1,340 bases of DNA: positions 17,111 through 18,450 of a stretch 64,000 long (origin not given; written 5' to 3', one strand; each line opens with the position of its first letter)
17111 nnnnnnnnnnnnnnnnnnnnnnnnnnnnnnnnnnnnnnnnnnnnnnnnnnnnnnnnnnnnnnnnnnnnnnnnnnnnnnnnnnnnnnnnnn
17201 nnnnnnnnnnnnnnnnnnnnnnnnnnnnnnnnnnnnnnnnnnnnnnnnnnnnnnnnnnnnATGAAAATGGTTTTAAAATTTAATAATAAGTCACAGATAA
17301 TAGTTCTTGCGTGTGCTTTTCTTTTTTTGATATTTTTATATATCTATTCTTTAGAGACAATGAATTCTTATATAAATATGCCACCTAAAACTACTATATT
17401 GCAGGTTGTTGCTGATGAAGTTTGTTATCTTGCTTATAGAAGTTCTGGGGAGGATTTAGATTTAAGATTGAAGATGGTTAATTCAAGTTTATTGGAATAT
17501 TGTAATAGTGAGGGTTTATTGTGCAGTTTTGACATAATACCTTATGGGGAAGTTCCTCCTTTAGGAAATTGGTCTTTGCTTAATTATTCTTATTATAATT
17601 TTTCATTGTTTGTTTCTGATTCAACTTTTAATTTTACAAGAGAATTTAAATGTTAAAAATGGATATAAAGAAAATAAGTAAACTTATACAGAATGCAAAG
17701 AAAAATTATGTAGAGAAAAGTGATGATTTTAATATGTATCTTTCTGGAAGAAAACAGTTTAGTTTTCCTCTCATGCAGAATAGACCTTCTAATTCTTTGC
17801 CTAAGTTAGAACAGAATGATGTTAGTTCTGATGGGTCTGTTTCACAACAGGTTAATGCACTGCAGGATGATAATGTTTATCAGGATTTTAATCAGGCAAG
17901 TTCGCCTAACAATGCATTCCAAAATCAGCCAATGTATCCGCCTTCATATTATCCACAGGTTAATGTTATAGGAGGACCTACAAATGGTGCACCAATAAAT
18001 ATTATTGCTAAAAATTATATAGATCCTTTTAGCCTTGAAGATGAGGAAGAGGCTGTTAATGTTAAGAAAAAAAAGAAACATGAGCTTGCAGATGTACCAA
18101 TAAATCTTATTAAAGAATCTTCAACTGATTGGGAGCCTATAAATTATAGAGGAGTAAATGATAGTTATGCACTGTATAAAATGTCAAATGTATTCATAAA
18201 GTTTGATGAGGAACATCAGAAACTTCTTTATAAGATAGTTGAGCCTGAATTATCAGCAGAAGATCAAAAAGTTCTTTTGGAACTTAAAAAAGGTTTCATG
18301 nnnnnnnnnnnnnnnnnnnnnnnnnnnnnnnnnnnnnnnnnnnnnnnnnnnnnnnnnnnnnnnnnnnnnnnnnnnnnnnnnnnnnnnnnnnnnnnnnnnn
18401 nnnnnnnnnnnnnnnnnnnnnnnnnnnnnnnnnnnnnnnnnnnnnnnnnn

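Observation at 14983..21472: Complete Tad-like archaeal type IV pilus locus: pilin + five minor-pilin-like genes + extended ATPase + split TadB/TadC platform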

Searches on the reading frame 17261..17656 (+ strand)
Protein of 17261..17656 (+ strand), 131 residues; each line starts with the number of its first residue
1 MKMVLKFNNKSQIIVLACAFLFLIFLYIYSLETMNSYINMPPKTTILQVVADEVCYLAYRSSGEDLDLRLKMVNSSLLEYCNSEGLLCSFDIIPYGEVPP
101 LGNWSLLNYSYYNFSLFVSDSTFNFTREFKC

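Call 3: search_protein_families(library=pfam, proteins=[window:17261-17656:+], max_evalue=0.1)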
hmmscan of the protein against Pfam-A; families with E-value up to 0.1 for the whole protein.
window:17261-17656:+ (131 aa): 1 family
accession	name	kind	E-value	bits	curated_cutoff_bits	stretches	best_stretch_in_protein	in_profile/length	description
PF17158.10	MASE4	-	0.028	14.2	28.4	1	3-40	25-65/239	Membrane-associated sensor, integral membrane domain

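Call 4: search_protein_families(library=ncbifam, proteins=[window:17261-17656:+], max_evalue=0.1)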
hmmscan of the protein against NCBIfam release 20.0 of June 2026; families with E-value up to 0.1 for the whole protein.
window:17261-17656:+ (131 aa): 0 families

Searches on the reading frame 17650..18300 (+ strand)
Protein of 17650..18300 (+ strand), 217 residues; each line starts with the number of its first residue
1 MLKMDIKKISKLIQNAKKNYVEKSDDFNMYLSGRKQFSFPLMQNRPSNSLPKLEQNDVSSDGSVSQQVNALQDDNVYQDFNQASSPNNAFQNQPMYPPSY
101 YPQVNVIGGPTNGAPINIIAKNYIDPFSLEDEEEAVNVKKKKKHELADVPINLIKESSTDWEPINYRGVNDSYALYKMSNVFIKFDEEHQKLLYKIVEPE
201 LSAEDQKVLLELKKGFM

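Call 53: search_protein_families(library=pfam, proteins=[window:17650-18300:+], max_evalue=0.01)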
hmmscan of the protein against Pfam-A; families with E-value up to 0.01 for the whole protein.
window:17650-18300:+ (217 aa): 0 families
